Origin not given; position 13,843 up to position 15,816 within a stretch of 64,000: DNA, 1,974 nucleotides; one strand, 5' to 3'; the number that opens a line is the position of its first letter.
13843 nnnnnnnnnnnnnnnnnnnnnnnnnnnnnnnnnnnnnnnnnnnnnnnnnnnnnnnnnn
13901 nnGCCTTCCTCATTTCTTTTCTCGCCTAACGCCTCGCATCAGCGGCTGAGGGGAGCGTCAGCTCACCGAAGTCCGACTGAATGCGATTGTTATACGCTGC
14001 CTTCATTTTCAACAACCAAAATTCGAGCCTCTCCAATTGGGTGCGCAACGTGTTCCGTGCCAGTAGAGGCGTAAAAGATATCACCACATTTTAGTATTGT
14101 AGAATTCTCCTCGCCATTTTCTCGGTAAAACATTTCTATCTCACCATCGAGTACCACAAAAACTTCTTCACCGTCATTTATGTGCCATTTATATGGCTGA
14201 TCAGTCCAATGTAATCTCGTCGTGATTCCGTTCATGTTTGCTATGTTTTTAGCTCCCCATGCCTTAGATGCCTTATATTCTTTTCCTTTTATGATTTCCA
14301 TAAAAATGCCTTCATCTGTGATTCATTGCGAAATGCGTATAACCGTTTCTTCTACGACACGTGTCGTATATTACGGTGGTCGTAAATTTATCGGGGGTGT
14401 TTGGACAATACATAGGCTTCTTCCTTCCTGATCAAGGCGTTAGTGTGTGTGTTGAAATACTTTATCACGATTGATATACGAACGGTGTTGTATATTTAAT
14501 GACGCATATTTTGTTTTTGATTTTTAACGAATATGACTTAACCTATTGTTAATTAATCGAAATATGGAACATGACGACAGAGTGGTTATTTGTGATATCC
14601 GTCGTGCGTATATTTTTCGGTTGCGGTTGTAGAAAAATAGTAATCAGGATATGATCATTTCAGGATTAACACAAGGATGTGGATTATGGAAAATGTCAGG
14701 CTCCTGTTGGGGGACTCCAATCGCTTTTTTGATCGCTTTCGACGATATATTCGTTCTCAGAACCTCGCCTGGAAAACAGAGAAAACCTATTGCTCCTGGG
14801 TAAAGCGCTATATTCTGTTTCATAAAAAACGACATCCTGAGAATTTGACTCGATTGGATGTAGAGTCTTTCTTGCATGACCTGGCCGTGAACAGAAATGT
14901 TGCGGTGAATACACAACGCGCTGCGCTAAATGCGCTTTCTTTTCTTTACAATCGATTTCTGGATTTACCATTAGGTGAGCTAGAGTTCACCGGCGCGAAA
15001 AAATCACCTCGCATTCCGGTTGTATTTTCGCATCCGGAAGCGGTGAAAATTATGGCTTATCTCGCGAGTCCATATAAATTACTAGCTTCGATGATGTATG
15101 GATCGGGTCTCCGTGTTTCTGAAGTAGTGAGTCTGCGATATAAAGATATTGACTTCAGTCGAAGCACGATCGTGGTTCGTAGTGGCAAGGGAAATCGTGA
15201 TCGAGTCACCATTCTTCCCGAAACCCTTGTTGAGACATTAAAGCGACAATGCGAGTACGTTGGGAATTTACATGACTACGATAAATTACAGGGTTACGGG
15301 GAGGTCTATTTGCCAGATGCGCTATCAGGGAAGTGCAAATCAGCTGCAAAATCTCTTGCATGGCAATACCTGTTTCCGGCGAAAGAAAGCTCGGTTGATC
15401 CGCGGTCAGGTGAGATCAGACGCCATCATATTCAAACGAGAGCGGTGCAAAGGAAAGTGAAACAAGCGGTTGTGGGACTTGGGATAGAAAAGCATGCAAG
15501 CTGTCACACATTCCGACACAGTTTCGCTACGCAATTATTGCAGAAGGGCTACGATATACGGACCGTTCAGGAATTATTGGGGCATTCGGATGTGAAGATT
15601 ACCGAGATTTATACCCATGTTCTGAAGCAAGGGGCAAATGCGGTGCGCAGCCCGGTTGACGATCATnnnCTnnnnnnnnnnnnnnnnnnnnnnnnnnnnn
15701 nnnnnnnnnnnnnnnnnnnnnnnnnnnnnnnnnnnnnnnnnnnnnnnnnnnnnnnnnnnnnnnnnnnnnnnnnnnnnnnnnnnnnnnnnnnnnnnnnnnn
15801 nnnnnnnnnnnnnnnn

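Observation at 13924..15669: Small chromosomal integron: intact IntI, attI and a cupin cassette with a self-consistent attC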

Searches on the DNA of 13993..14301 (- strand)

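Call 46: search_with_rna_model(model_id=R1, sources=[L087, L085, L081, L082, L001, L002, L003, L004, L084, L086], max_evalue=1)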
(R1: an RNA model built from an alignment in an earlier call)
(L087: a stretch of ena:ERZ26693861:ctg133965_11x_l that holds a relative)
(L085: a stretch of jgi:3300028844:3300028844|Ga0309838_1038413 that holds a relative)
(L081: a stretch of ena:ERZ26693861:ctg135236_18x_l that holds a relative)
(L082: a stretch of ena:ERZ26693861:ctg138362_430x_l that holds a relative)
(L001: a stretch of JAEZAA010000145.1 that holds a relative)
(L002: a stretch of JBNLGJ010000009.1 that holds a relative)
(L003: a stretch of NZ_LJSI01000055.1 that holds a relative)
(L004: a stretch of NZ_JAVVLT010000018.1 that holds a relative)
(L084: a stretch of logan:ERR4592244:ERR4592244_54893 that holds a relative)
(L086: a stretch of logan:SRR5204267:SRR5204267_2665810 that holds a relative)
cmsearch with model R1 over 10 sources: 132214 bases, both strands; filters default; matches with E-value up to 1: 11.
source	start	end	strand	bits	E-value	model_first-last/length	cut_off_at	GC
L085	4168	4238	-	54.5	8.6e-11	1-62/62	no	0.49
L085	2801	2861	-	53.2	1.8e-10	1-62/62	no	0.59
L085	1734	1793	-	52.7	2.4e-10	1-62/62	no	0.5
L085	584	644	-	52.1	3.4e-10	1-62/62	no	0.46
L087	6307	6378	+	47.7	4.7e-09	1-62/62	no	0.58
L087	1418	1465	+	27.9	0.00057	1-62/62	no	0.5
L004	9084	9168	-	26.4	0.0014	1-62/62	no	0.58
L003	5143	5247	-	24.9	0.0033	1-62/62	no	0.44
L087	6827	6899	+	22.3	0.015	1-62/62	no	0.45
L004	2660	2763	-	22.2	0.017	1-62/62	no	0.49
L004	2222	2293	-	16.8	0.42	1-62/62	no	0.57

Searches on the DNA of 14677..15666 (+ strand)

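Call 58: search_with_rna_model(model_id=R1, sources=[L001, L002, L003, L004, L005, L006, L007, L008, L009, L010, L011, L012, L013, L014, L015, L016, L017, L018, L019, L020, L021, L022, L023, L024, L025, L026, L027, L028, L029, L030, L031, L032, L033, L034, L035, L036, L037, L038, L039, L040, L041, L042, L043, L044, L045, L046, L047, L048, L049, L050, L051, L052, L053, L054, L055, L056, L057, L058, L059, L060, L061, L062, L063, L064, L065, L066, L067, L068, L069, L070, L071, L072, L073, L074, L075, L076, L077, L078, L079, L080, L085, L087, L088], max_evalue=0.01, make_alignment=true)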
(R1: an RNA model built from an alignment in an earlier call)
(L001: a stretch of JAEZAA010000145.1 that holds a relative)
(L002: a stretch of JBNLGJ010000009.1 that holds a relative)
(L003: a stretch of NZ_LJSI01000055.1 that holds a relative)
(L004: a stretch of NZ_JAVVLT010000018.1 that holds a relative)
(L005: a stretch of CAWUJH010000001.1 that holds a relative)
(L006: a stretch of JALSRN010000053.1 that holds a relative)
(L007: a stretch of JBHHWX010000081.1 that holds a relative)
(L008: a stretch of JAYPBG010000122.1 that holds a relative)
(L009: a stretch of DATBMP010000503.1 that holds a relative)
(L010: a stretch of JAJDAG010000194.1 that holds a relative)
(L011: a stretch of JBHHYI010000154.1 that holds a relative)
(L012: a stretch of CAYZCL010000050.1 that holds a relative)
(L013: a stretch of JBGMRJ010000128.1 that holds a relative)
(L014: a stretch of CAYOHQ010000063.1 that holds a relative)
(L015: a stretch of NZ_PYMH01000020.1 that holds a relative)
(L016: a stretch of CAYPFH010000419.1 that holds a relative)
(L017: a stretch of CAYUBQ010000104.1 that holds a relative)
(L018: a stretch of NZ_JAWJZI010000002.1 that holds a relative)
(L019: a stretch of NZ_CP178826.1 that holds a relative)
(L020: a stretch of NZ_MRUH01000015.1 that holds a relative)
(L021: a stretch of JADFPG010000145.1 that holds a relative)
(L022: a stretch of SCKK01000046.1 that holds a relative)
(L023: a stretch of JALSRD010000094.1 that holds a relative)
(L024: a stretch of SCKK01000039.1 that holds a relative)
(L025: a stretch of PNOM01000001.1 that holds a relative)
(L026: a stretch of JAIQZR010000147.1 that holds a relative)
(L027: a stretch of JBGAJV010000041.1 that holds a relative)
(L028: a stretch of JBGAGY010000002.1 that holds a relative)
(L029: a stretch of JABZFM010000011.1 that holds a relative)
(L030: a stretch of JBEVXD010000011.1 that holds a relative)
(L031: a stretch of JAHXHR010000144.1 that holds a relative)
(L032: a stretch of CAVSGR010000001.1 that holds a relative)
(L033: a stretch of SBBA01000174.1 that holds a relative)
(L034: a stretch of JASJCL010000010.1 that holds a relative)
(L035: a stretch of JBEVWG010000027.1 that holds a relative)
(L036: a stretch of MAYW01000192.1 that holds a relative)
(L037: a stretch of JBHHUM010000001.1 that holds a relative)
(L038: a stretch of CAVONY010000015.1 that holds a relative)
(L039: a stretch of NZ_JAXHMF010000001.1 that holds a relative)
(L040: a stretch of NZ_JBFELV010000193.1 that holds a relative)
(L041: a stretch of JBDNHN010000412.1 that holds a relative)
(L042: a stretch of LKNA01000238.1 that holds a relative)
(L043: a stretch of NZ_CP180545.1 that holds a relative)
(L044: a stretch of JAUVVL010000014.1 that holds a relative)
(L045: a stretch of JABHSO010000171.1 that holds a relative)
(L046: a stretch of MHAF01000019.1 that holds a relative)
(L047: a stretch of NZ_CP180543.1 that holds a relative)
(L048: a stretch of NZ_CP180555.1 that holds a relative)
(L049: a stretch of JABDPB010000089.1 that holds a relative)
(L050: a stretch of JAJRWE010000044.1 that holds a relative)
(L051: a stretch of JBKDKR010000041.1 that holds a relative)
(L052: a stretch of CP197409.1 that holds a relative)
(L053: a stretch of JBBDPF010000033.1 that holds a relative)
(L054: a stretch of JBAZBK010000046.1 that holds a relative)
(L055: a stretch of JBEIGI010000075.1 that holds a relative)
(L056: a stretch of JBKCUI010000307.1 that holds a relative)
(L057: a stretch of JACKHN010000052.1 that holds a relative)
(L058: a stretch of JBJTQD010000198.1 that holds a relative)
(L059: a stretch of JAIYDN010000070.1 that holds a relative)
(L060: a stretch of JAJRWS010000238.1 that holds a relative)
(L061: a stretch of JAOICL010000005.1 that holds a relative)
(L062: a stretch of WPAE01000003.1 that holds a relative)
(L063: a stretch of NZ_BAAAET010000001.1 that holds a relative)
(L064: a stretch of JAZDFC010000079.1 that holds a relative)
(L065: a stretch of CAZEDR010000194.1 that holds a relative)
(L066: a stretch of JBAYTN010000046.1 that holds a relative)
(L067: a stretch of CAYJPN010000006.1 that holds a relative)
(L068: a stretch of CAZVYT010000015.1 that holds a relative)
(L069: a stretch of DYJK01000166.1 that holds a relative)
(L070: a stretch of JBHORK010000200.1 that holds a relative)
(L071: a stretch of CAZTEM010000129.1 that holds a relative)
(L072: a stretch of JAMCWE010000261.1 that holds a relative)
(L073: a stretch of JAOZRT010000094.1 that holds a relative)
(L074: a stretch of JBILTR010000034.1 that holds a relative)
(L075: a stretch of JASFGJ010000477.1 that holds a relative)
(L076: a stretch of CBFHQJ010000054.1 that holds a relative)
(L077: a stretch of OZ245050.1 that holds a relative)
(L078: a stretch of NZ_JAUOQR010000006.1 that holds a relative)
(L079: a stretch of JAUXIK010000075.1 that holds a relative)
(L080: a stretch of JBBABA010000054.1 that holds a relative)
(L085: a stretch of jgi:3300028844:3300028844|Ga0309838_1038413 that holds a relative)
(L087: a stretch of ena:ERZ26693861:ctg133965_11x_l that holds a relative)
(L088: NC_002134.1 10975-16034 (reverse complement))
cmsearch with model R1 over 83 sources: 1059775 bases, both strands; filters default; matches with E-value up to 0.01: 25.
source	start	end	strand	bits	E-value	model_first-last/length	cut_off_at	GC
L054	11669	11772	+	56.4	2.2e-10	1-62/62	no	0.6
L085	4168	4238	-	54.5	6.9e-10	1-62/62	no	0.49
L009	345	430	-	54.2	8e-10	1-62/62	no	0.57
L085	2801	2861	-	53.2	1.4e-09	1-62/62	no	0.59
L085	1734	1793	-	52.7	1.9e-09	1-62/62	no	0.5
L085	584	644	-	52.1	2.7e-09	1-62/62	no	0.46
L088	2501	2560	+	50.7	6.3e-09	1-62/62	no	0.55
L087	6307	6378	+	47.7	3.8e-08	1-62/62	no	0.58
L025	11570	11626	+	42.1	1e-06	1-62/62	no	0.54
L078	905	1021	-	38.9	7e-06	1-62/62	no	0.5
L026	3393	3517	-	34.7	8e-05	1-62/62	no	0.42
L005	5539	5658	-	34.6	8.6e-05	1-62/62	no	0.54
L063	5588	5686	-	34.5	9.1e-05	1-62/62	no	0.56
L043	9407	9461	-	34.5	9.3e-05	1-62/62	no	0.49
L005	8386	8505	-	34.3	0.0001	1-62/62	no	0.52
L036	2236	2314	-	32.7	0.00026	1-62/62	no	0.51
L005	4755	4871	-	31.7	0.00049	1-62/62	no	0.55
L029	1605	1662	-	30.2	0.0011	1-62/62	no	0.45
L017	355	410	-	29.6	0.0017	1-62/62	no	0.52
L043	8847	8901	-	29.5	0.0018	1-62/62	no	0.49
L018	6677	6781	-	28.9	0.0026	1-62/62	no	0.45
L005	7478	7597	-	28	0.0044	1-62/62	no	0.56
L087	1418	1465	+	27.9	0.0046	1-62/62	no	0.5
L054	12874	12975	+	27.8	0.005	1-62/62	no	0.6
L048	7272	7326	-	27.7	0.0052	1-62/62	no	0.47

Alignment A4: 25 matches aligned to the model, 185 columns, each read 5' to 3' on its own strand. Consensus structure (alignment columns), stored with it:
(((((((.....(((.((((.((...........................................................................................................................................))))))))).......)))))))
